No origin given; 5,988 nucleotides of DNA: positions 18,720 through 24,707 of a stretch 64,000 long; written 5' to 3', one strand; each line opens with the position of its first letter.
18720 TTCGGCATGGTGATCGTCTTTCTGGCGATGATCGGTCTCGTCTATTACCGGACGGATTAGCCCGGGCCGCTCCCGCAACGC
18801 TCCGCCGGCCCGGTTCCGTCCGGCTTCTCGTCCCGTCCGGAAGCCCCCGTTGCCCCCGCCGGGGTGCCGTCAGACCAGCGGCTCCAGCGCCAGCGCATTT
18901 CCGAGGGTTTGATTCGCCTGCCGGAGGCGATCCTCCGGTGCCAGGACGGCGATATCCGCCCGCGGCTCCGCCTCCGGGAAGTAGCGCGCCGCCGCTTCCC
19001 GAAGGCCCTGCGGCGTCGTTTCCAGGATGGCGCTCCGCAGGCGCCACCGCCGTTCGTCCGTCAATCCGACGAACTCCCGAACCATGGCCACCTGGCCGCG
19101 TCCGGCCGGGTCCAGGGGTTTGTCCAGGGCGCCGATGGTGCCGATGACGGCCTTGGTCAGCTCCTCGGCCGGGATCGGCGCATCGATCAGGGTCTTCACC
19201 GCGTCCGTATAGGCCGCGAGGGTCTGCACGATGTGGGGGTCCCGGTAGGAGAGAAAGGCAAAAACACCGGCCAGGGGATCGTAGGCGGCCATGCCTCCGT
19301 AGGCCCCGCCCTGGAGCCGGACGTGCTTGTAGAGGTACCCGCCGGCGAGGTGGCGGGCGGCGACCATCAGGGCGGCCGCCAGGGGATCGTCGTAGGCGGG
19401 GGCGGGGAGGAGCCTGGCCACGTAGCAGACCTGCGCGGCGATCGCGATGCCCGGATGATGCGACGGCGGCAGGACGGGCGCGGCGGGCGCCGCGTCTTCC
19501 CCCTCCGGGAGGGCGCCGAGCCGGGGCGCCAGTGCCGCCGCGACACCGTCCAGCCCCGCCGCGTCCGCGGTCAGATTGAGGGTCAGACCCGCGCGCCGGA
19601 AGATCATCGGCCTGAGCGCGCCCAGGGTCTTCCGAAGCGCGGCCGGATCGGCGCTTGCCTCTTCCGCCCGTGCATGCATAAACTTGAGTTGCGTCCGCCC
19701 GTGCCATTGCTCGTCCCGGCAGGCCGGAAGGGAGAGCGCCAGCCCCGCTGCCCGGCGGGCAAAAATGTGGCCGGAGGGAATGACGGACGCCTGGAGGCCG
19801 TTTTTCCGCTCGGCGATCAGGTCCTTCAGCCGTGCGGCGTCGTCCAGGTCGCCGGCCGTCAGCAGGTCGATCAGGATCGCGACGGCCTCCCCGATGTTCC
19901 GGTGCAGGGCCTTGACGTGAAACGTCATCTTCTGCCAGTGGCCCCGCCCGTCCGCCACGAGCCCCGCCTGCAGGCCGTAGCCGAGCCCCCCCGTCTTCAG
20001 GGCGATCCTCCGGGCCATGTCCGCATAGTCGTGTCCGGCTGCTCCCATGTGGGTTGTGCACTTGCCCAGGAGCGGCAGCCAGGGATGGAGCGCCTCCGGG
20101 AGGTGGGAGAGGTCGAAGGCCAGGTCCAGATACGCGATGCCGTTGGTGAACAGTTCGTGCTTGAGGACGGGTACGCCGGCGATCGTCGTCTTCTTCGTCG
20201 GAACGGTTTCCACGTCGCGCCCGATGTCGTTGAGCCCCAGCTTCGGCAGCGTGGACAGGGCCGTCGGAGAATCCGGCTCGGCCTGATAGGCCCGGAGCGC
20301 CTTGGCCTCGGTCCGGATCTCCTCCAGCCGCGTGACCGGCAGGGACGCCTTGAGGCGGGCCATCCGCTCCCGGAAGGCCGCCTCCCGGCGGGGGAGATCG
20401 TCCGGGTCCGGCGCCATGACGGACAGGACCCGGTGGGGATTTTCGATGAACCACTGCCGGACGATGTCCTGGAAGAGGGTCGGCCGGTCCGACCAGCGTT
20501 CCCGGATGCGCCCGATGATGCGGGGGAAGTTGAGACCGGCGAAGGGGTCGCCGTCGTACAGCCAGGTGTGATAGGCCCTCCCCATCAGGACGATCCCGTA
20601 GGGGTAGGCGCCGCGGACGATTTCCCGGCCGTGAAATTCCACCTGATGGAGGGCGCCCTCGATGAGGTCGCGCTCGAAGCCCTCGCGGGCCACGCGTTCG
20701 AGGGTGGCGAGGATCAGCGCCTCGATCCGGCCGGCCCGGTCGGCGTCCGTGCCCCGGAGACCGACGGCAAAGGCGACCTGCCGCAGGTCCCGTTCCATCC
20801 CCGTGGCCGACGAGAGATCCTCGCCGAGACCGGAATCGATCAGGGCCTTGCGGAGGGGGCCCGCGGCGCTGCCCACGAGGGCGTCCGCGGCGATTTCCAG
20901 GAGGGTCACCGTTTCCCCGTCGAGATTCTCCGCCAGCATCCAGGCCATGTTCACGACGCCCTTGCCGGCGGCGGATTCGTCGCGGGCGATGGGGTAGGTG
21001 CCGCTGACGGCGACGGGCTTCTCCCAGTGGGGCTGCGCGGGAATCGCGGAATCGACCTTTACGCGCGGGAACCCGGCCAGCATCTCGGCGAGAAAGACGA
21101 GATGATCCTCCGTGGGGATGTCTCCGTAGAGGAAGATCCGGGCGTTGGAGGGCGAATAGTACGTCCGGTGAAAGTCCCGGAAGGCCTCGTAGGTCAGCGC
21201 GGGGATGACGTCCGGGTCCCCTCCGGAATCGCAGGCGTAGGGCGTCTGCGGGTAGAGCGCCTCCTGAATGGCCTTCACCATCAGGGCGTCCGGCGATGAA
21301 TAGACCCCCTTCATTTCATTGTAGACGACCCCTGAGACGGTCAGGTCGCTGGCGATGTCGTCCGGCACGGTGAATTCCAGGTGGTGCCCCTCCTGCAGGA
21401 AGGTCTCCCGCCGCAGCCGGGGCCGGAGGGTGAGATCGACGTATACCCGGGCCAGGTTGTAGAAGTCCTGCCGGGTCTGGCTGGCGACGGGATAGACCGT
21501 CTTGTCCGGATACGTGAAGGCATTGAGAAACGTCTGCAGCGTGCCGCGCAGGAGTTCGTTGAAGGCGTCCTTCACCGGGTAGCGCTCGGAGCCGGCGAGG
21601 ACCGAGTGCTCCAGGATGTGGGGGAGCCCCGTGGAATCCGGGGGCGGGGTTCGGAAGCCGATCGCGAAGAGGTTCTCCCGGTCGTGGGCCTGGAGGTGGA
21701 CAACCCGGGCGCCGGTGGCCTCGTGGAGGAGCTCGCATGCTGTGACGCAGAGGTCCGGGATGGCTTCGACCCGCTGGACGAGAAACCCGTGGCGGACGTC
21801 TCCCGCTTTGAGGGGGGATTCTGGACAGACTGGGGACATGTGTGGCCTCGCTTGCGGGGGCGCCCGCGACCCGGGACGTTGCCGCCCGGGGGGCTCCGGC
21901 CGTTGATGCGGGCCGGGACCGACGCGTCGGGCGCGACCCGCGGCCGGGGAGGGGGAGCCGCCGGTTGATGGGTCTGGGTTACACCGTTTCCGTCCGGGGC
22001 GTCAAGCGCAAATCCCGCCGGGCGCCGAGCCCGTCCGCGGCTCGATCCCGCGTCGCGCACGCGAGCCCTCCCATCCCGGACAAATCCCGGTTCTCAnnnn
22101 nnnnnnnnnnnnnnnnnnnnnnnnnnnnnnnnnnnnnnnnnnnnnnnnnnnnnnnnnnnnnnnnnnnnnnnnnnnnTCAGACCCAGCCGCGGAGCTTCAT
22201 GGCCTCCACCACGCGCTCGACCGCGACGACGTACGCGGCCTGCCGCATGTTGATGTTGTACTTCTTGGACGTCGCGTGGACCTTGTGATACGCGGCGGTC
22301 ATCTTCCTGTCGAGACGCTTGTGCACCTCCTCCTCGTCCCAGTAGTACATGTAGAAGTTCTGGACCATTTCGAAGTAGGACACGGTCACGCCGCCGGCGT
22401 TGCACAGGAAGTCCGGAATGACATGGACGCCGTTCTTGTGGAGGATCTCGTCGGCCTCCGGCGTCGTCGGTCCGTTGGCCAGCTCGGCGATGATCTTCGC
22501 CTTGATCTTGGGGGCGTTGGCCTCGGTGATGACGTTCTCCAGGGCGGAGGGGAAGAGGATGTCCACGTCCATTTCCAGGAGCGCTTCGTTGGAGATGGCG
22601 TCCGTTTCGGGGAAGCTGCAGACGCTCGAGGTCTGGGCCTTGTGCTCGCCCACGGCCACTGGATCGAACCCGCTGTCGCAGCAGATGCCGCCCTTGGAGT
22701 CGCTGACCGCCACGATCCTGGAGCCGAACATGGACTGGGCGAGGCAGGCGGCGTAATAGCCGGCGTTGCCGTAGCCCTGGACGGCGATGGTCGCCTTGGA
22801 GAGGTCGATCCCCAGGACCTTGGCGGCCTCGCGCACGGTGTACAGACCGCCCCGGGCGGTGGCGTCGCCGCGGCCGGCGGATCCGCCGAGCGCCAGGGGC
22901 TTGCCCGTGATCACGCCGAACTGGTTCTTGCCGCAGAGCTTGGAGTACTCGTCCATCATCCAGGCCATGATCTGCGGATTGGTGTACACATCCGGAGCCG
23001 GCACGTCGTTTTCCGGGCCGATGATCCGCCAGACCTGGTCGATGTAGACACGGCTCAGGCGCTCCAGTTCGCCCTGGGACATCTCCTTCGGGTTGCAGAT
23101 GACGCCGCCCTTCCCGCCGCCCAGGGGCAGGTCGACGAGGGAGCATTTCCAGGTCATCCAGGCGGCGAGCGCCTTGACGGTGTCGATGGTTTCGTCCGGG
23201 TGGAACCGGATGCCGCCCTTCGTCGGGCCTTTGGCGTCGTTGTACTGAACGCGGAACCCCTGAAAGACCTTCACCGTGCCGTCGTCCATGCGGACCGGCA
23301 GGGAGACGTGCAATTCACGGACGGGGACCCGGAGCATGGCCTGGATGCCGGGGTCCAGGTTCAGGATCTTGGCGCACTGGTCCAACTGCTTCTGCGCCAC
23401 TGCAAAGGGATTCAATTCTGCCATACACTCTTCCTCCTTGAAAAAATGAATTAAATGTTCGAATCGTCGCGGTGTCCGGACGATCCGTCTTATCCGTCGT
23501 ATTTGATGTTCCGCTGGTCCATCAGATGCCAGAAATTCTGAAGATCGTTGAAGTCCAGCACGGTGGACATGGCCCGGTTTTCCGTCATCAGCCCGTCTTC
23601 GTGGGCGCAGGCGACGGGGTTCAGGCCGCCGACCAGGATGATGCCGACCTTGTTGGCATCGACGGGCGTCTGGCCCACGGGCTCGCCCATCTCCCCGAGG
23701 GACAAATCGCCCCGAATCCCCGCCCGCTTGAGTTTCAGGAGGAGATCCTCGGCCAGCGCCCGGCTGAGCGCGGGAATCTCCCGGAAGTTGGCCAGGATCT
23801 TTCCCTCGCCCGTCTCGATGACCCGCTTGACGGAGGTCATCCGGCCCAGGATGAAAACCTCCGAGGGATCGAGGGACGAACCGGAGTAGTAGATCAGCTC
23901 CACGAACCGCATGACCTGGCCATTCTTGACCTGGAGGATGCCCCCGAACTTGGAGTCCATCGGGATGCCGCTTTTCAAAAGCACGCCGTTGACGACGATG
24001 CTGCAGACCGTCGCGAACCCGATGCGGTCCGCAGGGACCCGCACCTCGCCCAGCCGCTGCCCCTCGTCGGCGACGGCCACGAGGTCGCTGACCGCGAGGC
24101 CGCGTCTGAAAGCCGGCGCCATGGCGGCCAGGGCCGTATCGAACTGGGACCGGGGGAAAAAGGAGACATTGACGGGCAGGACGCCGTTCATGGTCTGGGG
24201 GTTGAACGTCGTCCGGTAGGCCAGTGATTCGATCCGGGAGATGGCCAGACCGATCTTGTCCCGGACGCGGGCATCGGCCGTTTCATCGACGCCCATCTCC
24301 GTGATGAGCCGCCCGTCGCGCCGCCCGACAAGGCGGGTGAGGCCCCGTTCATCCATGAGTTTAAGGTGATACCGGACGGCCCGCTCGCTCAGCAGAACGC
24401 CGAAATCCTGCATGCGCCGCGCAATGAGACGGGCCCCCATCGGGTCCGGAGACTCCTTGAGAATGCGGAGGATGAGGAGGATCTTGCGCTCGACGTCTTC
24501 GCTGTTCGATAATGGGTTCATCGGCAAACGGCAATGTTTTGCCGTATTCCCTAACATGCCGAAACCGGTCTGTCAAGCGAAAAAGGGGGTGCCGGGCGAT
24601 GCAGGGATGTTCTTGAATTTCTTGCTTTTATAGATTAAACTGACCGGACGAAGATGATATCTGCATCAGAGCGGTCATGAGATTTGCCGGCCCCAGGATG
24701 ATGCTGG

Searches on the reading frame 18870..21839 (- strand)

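Call 44: search_protein_families(library=pfam, proteins=[window:18870-21839:-], max_evalue=0.00001)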
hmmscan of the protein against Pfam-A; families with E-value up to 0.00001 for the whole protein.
window:18870-21839:- (989 aa): 4 families
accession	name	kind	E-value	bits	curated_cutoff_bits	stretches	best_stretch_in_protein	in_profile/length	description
PF08367.16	M16C_assoc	-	1.7e-59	201.4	25.3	1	475-722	1-250/252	Peptidase M16C associated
PF05193.26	Peptidase_M16_C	-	6.6e-30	104.7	23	2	215-399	2-180/181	Peptidase M16 inactive domain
PF22516.1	PreP_C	-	5.8e-27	94.8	27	1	818-950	24-155/173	PreP C-terminal domain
PF00675.25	Peptidase_M16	-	5.1e-07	30.1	22.3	0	60-147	21-105/149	Insulinase (Peptidase family M16)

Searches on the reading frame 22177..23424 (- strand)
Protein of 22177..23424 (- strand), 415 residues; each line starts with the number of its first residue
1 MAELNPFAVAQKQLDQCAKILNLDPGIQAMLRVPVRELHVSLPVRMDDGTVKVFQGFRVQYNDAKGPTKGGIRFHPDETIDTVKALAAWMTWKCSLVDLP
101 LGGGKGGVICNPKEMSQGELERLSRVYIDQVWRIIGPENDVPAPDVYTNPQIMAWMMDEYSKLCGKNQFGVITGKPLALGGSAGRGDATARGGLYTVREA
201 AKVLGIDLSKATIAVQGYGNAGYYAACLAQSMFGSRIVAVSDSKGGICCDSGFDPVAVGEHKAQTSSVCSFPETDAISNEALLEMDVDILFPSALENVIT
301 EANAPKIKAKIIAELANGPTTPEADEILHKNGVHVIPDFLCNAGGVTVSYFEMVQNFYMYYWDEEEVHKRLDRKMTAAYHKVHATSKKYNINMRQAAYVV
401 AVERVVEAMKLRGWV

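Call 44: search_protein_families(library=pfam, proteins=[window:22177-23424:-], max_evalue=0.00001)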
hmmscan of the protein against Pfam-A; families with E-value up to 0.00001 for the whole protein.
window:22177-23424:- (415 aa): 2 families
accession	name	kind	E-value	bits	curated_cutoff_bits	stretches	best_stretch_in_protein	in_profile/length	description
PF00208.27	ELFV_dehydrog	-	2.5e-81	273.4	23.4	1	180-413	1-241/241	Glutamate/Leucine/Phenylalanine/Valine dehydrogenase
PF02812.23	ELFV_dehydrog_N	-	3.9e-58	195.2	25.3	1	34-162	1-129/129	Glu/Leu/Phe/Val dehydrogenase, dimerisation domain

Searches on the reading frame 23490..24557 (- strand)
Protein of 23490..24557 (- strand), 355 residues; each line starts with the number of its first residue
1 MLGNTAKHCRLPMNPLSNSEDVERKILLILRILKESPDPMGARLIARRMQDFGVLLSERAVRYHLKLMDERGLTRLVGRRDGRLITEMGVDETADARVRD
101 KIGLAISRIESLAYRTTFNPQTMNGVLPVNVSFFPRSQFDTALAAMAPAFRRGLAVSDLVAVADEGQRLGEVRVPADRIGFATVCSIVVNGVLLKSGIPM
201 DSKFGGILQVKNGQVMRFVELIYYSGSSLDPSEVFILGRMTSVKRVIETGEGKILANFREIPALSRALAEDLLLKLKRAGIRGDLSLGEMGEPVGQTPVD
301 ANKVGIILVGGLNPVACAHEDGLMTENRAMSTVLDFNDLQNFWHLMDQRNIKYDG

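Call 44: search_protein_families(library=pfam, proteins=[window:23490-24557:-], max_evalue=0.00001)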
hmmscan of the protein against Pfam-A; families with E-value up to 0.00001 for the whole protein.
window:23490-24557:- (355 aa): 2 families
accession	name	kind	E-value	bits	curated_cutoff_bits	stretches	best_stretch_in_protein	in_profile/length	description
PF01995.21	NRD1_2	-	3.6e-80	269.1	25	1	102-340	1-237/238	NrpR regulatory domains NRD1 and 2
PF08461.16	HTH_12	-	5.1e-19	68.4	21.4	1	29-92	3-65/66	Ribonuclease R winged-helix domain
